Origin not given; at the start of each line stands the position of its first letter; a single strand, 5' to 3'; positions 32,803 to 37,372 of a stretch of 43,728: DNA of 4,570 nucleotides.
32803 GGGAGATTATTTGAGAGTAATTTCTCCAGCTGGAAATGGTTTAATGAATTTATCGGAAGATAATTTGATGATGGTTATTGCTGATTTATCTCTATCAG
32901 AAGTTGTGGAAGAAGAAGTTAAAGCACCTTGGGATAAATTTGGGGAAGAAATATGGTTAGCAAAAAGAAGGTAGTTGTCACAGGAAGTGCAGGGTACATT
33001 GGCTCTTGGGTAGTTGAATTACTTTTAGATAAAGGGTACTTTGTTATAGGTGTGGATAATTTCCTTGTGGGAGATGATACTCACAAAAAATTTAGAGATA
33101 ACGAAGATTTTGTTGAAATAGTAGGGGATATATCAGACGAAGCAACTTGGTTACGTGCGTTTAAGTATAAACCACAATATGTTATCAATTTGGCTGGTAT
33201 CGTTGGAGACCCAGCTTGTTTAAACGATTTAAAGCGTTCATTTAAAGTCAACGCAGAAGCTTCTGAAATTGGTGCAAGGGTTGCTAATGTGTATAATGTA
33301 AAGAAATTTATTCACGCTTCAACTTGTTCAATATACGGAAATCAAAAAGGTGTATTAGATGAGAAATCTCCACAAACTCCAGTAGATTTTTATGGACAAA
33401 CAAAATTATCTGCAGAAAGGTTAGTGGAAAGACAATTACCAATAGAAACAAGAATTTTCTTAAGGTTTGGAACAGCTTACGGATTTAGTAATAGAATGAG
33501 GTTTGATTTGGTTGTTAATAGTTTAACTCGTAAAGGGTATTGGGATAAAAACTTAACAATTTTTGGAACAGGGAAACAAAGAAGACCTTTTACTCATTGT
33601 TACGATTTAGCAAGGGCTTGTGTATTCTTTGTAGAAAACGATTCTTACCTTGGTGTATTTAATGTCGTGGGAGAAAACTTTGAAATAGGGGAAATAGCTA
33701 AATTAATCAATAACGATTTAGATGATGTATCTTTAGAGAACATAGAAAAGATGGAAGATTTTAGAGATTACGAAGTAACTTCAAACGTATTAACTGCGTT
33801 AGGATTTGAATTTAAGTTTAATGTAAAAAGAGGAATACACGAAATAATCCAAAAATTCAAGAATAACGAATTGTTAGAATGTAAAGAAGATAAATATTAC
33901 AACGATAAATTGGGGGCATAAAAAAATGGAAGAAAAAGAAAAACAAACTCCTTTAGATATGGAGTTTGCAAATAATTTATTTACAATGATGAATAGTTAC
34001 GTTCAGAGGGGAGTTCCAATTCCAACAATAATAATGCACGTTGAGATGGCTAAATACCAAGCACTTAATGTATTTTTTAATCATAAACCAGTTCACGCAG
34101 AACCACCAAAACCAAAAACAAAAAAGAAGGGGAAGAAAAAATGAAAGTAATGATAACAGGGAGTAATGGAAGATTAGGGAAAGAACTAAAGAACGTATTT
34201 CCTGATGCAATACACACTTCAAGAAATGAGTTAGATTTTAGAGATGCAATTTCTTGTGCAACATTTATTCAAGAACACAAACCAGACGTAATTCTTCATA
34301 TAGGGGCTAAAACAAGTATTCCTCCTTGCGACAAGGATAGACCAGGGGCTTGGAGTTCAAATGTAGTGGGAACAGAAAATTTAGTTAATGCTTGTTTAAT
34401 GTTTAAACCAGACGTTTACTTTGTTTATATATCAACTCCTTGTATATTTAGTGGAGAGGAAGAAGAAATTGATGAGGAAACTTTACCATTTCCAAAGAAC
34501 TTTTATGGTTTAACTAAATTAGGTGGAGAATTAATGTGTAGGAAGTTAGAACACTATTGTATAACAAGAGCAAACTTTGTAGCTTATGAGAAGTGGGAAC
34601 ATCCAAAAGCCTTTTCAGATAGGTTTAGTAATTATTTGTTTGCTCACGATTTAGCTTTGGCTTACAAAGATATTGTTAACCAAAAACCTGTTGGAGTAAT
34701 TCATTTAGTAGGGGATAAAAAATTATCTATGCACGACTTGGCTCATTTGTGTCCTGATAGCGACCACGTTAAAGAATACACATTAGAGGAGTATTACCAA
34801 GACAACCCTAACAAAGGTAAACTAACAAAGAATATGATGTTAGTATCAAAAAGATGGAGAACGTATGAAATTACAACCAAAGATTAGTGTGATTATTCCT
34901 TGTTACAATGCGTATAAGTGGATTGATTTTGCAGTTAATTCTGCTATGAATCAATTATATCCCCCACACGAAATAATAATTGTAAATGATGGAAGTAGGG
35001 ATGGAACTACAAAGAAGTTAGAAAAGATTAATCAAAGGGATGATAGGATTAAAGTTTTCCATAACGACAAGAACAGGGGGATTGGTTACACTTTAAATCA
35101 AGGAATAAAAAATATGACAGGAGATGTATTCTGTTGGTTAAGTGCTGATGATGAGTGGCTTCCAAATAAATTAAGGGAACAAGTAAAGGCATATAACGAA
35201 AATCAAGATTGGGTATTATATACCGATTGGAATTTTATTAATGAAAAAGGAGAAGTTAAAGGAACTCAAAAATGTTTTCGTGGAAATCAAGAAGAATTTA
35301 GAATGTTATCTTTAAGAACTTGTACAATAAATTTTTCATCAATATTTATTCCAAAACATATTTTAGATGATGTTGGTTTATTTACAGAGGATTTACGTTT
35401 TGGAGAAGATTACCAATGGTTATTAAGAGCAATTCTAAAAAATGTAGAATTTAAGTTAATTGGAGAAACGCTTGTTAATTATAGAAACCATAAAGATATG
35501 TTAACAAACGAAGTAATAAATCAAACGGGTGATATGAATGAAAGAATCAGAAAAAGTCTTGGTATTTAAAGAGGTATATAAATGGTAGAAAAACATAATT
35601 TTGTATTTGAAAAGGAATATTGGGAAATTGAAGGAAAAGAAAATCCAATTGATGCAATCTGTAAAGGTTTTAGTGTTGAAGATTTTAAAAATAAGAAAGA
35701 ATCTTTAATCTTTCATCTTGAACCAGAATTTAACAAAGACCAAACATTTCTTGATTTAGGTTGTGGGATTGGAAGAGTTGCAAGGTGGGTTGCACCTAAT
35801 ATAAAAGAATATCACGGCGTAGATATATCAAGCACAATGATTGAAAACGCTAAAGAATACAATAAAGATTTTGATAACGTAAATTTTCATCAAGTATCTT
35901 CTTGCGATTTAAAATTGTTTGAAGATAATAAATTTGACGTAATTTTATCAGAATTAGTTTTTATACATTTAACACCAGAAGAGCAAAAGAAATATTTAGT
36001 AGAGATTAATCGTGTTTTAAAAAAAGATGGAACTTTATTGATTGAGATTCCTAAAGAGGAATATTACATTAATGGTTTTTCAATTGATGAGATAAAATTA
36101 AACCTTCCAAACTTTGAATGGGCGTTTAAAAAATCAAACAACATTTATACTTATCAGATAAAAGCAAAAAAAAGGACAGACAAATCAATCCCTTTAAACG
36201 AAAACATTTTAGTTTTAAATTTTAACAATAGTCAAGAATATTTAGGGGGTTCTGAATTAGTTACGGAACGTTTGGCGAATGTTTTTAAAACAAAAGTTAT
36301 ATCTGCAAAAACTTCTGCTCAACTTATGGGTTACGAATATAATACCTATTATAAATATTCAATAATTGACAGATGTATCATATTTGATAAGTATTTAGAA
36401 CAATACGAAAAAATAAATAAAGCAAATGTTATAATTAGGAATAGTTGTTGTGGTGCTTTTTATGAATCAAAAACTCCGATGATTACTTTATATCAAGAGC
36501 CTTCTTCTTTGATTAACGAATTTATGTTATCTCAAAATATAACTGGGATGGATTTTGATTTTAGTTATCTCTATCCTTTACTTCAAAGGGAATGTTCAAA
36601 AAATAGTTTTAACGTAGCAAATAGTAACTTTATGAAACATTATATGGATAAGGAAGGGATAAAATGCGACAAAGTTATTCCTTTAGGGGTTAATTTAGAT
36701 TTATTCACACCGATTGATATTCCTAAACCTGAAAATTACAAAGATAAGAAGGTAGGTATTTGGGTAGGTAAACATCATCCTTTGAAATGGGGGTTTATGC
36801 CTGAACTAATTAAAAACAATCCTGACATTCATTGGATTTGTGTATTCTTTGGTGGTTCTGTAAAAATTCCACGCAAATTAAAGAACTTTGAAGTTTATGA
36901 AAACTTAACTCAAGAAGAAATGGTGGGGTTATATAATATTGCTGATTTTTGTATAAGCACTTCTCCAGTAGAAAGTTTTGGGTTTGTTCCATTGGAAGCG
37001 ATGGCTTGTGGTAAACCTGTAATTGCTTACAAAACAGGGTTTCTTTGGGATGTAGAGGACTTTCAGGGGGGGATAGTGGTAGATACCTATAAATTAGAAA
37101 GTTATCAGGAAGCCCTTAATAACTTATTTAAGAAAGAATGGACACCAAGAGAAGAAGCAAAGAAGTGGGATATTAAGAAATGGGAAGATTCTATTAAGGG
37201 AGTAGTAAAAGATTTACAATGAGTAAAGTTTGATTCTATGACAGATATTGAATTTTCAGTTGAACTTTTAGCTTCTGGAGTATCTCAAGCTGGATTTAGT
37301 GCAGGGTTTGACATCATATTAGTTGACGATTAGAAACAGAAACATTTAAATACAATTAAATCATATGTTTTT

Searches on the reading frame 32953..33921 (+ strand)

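Call 9: search_protein_families(library=pfam, proteins=[window:32953-33921:+], max_evalue=0.01)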
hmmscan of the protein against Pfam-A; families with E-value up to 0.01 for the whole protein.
window:32953-33921:+ (322 aa): 8 families
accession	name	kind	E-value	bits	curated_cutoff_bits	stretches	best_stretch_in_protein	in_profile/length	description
PF01370.27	Epimerase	-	1.6e-36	126.4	20.9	1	7-230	1-228/240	NAD dependent epimerase/dehydratase family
PF16363.11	GDP_Man_Dehyd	-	9.8e-24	84.8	27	1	9-267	2-277/332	GDP-mannose 4,6 dehydratase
PF04321.23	RmlD_sub_bind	-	8.7e-16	58.3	27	1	6-255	2-230/287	RmlD substrate binding domain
PF02719.21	Polysacc_synt_2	-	2.3e-07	30.8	20.2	1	7-160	1-151/293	Polysaccharide biosynthesis protein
PF01073.25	3Beta_HSD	-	3.8e-07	29.9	22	1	8-158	1-157/280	3-beta hydroxysteroid dehydrogenase/isomerase family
PF07993.18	NAD_binding_4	-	0.0011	18.6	20.1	0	76-161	91-191/258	Male sterility protein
PF05368.20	NmrA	-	0.006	16.7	27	1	4-49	2-47/298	NmrA-like family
PF13460.12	NAD_binding_10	-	0.0082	16.5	27.2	0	11-160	1-133/184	NAD(P)H-binding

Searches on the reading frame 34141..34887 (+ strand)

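Call 56: search_protein_families(library=pfam, proteins=[window:34141-34887:+], max_evalue=0.01)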
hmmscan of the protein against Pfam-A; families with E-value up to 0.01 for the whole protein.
window:34141-34887:+ (248 aa): 5 families
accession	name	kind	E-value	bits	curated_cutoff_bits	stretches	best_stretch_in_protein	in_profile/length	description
PF04321.23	RmlD_sub_bind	-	8.2e-29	101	27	1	1-240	1-264/287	RmlD substrate binding domain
PF01370.27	Epimerase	-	4.3e-17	62.8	20.9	1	25-153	27-173/240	NAD dependent epimerase/dehydratase family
PF16363.11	GDP_Man_Dehyd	-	1.1e-10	41.9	27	1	30-138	58-169/332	GDP-mannose 4,6 dehydratase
PF02719.21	Polysacc_synt_2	-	2.5e-09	37.2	20.2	1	32-137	62-153/293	Polysaccharide biosynthesis protein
PF07993.18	NAD_binding_4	-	9e-07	28.7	20.1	1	48-135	89-190/258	Male sterility protein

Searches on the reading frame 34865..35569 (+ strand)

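Call 56: search_protein_families(library=pfam, proteins=[window:34865-35569:+], max_evalue=0.01)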
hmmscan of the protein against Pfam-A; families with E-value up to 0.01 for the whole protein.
window:34865-35569:+ (234 aa): 4 families
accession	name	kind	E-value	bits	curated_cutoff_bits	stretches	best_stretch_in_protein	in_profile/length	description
PF00535.33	Glycos_transf_2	-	2.1e-35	122.6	23.3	1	8-138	1-135/168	Glycosyl transferase family 2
PF10111.15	Glyco_tranf_2_2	-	1.9e-12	47.7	27.3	1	8-213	1-222/276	Glycosyltransferase like family 2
PF13641.12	Glyco_tranf_2_3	-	2.7e-11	44.4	27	1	5-192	1-197/230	Glycosyltransferase like family 2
PF13704.12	Glyco_tranf_2_4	-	0.0012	19.8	27.5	1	35-121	20-79/98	Glycosyl transferase family 2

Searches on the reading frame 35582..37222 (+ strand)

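Call 9: search_protein_families(library=pfam, proteins=[window:35582-37222:+], max_evalue=0.01)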
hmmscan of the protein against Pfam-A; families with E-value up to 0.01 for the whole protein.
window:35582-37222:+ (546 aa): 20 families
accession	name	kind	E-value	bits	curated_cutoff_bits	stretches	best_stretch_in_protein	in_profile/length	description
PF08241.18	Methyltransf_11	-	2.7e-22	79.7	21.2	1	57-154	1-95/95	Methyltransferase domain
PF13649.12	Methyltransf_25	-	4.7e-21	75.7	27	1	57-150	2-97/97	Methyltransferase domain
PF13847.12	Methyltransf_31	-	8.4e-21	74.6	27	1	51-158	2-113/145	Methyltransferase domain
PF08242.18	Methyltransf_12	-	1.3e-16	61.6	30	1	57-152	1-98/98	Methyltransferase domain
PF00534.26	Glycos_transf_1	-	3.3e-15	56.5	26.4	1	434-528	73-164/172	Glycosyl transferases group 1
PF13489.12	Methyltransf_23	-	1.8e-13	51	27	1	46-161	16-123/164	Methyltransferase domain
PF13692.12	Glyco_trans_1_4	-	1.8e-11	44.9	27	1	407-517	25-141/142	Glycosyl transferases group 1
PF02353.26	CMAS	-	1.3e-08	34.9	27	1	50-155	60-165/273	Mycolic acid cyclopropane synthetase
PF01209.24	Ubie_methyltran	-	3.4e-07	30.3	20.1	1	52-194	47-193/233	ubiE/COQ5 methyltransferase family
PF05891.18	Methyltransf_PK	-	4.3e-07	30.1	27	1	46-166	49-168/218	AdoMet dependent proline di-methyltransferase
PF05175.20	MTS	-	2.7e-06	27.5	23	1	31-153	12-137/170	Methyltransferase small domain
PF03848.20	TehB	-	5.9e-06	26.3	20.4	1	55-154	33-132/193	Tellurite resistance protein TehB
PF05401.17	NodS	-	2.3e-05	24.7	24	1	35-160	26-150/201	Nodulation protein S (NodS)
PF05724.17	TPMT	-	3.6e-05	24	26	1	59-172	44-174/218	Thiopurine S-methyltransferase (TPMT)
PF05219.18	DREV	-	0.00016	21.4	26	1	51-123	93-157/265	DREV methyltransferase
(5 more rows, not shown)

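Call 10: search_protein_families(library=phrogs, proteins=[window:35582-37222:+], max_evalue=0.01)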
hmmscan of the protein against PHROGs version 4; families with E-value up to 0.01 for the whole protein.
window:35582-37222:+ (546 aa): 10 families
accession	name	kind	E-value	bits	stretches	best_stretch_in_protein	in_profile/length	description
phrog_2170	-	moron, auxiliary metabolic gene and host takeover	6.4e-19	69.2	1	340-513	127-313/374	glycosyltransferase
phrog_4752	-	other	9.9e-19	68.5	1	44-155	42-159/241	tRNA methyltransferase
phrog_22502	-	other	2.8e-15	57.8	1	40-241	59-258/276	methyltransferase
phrog_4356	-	moron, auxiliary metabolic gene and host takeover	7.4e-10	39.6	1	338-485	83-225/307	glycosyltransferase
phrog_26352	-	unknown function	9.1e-06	25.8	1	414-516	196-300/346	-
phrog_11787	-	other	2e-05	24.7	1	51-108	309-368/458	DNA methyltransferase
phrog_5399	-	other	3.7e-05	24.6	1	114-171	39-96/149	SAM-dependent methyltransferase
phrog_23522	-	unknown function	0.00021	22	1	39-158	38-156/273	-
phrog_27380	-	other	0.0014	19.1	1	9-157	55-193/285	methyltransferase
phrog_3382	-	other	0.0023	18.2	1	55-143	50-136/207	methyltransferase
